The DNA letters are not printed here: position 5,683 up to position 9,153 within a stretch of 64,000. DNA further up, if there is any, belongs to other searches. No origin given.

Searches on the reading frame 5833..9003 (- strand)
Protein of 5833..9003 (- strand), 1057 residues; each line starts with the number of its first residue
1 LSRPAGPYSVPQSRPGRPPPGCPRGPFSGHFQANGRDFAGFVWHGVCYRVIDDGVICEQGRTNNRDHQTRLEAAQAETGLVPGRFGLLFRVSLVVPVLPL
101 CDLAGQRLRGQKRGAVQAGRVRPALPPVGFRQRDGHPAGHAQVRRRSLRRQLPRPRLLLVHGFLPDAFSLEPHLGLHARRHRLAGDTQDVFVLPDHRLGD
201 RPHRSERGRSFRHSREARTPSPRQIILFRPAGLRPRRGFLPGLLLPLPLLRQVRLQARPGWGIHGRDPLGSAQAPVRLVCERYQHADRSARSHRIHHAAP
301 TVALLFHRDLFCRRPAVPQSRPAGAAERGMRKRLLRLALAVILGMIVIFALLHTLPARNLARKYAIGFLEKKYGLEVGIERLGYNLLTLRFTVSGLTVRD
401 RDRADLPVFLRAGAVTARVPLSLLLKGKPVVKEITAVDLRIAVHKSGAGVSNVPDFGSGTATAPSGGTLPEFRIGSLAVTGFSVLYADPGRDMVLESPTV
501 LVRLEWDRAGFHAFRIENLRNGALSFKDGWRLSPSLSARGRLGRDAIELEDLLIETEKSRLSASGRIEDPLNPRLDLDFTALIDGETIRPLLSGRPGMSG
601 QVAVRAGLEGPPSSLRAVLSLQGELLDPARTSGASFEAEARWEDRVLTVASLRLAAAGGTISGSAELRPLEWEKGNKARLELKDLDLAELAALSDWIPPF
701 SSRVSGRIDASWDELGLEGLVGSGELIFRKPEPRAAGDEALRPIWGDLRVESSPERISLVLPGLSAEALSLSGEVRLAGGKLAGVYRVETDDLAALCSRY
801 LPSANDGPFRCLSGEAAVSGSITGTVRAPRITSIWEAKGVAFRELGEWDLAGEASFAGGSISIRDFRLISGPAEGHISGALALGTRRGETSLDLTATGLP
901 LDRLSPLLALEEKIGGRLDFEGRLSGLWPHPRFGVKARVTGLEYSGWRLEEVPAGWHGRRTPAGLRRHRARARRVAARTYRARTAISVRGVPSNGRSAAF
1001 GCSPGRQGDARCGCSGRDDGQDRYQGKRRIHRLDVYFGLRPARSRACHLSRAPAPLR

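Call 32: search_protein_families(library=pfam, proteins=[window:5833-9003:-], max_evalue=0.001)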
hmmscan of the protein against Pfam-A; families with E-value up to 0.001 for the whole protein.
window:5833-9003:- (1057 aa): 2 families
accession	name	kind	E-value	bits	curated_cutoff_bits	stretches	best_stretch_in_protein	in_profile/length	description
PF05359.17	DUF748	-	2.5e-15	56.1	50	1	330-494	10-174/1037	Domain of Unknown Function (DUF748)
PF13116.12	YhdP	-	0.00032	19.2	46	1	332-585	5-202/1224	YhdP protein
